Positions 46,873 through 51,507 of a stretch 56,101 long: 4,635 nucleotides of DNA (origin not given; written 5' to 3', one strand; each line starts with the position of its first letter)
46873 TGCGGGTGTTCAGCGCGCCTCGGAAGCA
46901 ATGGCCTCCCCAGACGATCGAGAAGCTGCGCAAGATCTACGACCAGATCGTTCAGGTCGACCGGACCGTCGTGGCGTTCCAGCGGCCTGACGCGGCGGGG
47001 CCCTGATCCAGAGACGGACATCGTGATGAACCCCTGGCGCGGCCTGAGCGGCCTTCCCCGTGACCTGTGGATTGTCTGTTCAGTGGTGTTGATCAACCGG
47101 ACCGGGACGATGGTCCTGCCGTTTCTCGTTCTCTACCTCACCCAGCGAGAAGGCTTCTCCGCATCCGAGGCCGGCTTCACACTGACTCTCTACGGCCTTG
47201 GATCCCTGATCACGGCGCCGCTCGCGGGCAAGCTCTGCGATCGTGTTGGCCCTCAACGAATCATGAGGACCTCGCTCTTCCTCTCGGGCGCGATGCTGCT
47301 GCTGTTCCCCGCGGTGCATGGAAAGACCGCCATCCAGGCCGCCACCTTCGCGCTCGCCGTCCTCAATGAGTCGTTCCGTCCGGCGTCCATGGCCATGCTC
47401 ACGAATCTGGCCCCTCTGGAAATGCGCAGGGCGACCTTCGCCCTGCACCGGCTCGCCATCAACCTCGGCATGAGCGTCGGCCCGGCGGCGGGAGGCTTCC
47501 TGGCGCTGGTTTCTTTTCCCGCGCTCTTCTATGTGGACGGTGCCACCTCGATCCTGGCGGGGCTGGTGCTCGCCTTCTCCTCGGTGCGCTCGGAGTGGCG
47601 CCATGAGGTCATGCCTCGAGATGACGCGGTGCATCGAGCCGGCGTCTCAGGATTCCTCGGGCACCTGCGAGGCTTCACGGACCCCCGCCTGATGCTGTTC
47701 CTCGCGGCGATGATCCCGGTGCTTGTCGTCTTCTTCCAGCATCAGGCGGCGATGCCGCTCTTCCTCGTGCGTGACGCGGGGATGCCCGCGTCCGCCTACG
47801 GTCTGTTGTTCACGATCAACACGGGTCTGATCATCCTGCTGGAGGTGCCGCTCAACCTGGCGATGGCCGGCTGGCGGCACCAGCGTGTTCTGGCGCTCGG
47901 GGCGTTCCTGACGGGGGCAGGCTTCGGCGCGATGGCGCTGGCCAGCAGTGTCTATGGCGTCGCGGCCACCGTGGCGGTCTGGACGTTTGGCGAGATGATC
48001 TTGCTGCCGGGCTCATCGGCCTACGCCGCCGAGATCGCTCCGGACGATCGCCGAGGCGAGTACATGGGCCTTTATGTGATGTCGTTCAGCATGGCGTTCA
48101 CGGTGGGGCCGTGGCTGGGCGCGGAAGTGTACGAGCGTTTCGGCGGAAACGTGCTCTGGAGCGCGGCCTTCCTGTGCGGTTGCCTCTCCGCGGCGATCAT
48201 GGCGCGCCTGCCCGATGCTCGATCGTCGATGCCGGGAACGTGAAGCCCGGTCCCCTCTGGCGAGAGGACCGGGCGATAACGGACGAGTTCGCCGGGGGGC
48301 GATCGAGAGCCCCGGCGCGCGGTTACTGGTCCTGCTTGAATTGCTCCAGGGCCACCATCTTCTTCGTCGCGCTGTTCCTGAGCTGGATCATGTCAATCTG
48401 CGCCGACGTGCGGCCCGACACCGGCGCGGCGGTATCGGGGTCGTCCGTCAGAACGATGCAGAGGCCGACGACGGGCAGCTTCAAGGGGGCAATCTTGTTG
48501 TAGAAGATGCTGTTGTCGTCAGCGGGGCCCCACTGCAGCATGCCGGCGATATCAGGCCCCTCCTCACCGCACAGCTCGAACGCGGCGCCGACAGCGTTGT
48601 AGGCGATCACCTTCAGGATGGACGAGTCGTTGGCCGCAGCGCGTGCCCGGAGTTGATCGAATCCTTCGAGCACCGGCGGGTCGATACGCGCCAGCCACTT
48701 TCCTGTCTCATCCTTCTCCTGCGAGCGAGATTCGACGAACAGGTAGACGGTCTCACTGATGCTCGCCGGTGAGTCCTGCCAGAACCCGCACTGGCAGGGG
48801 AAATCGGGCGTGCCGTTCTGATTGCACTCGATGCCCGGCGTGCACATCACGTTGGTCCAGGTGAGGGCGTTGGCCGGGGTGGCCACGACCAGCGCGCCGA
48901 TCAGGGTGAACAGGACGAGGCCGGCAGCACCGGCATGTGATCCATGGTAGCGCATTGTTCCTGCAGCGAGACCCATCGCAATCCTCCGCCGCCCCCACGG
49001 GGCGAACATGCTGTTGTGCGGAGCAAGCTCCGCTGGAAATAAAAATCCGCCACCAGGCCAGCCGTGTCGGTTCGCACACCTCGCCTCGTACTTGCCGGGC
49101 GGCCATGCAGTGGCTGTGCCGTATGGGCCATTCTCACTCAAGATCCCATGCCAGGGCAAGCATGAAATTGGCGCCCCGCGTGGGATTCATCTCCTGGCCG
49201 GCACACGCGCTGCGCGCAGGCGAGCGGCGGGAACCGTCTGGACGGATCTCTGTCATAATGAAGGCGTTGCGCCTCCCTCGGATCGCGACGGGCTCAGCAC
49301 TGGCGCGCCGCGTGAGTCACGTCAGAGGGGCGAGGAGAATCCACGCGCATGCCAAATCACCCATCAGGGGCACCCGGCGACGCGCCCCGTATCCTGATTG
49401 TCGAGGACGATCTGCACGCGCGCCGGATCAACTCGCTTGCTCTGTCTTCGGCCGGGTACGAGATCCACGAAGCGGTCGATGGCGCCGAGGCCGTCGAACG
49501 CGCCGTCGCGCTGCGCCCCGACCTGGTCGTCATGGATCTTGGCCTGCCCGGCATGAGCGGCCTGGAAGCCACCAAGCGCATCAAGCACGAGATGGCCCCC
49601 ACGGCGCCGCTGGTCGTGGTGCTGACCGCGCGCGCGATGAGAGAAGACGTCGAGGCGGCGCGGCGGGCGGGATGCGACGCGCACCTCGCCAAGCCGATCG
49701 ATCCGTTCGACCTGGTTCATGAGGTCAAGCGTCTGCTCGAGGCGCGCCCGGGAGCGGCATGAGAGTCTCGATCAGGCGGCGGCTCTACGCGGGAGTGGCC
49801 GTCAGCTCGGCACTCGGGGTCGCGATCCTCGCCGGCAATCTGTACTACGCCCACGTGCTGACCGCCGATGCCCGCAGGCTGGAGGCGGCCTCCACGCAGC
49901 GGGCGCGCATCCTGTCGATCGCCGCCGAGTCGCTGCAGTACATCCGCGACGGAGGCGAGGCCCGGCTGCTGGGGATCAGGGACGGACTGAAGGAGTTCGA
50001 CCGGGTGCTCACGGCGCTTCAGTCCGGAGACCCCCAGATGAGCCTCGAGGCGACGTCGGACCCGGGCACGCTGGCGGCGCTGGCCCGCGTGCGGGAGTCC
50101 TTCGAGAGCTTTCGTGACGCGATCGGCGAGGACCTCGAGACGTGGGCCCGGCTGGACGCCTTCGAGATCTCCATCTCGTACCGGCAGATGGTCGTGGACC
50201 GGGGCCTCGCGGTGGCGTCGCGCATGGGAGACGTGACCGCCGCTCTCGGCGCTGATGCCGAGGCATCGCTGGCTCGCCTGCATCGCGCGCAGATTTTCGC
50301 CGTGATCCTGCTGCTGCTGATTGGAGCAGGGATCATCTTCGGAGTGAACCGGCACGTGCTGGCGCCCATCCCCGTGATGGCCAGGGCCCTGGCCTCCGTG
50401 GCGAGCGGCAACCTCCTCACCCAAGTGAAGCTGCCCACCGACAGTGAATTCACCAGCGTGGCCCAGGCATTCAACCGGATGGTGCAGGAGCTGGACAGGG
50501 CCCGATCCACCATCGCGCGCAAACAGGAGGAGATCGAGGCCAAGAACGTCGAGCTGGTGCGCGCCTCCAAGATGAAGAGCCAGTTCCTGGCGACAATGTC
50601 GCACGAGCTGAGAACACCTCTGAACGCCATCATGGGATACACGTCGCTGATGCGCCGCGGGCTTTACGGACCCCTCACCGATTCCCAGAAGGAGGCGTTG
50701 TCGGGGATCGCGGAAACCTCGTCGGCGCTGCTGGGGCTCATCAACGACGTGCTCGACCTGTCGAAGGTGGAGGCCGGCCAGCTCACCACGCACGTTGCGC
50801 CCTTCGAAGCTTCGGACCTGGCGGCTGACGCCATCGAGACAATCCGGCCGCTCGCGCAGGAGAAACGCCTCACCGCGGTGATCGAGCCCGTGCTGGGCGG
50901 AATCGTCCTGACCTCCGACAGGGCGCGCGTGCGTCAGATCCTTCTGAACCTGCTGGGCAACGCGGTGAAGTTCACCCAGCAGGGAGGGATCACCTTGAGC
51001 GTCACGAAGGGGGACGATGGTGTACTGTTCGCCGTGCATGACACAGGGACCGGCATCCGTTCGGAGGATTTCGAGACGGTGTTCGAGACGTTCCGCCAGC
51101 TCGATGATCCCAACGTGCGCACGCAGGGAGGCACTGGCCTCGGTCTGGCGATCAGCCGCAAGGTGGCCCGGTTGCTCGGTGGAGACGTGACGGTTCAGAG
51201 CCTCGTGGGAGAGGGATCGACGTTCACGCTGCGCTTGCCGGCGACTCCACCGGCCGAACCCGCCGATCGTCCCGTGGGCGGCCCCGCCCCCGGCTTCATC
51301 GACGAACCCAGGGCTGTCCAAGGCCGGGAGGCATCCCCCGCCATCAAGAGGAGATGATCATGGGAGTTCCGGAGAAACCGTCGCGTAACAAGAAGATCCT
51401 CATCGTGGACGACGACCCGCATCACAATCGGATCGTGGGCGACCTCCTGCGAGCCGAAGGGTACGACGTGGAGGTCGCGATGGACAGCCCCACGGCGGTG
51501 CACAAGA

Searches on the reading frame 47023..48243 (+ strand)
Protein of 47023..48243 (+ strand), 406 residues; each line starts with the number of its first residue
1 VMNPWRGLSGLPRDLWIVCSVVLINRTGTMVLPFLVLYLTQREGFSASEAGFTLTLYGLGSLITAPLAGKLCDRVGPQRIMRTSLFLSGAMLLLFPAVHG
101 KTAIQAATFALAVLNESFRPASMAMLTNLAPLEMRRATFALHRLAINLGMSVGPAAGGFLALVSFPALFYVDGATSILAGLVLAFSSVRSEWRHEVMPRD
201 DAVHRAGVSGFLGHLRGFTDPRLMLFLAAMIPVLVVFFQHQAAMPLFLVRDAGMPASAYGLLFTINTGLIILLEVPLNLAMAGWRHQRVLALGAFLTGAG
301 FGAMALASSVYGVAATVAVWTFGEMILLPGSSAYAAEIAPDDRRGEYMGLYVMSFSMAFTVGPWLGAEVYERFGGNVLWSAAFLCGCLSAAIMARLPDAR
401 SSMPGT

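Call 12: search_protein_families(library=pfam, proteins=[window:47023-48243:+], max_evalue=0.001)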
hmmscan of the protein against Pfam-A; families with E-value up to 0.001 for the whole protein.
window:47023-48243:+ (406 aa): 2 families
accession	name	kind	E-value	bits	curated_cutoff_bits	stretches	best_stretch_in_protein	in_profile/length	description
PF07690.21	MFS_1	-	1.9e-42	145.9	33.4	2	22-255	5-235/347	Major Facilitator Superfamily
PF05977.19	MFS_3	-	0.00018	20.5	27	1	64-397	61-396/524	Transmembrane secretion effector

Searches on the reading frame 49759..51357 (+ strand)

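Call 12: search_protein_families(library=pfam, proteins=[window:49759-51357:+], max_evalue=0.001)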
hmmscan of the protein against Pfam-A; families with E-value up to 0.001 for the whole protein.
window:49759-51357:+ (532 aa): 4 families
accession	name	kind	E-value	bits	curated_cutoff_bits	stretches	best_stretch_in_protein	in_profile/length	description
PF02518.31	HATPase_c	-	9.3e-28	97.3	26.4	1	387-496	2-110/111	Histidine kinase-, DNA gyrase B-, and HSP90-like ATPase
PF00512.31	HisKA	-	2.2e-22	79.3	26.9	1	272-340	1-66/66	His Kinase A (phospho-acceptor) domain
PF00672.30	HAMP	-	3.6e-09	37.2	25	1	197-246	3-52/53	HAMP domain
PF13675.11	PilJ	-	7.8e-05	23.2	26.6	0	36-122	8-95/114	Type IV pili methyl-accepting chemotaxis transducer N-term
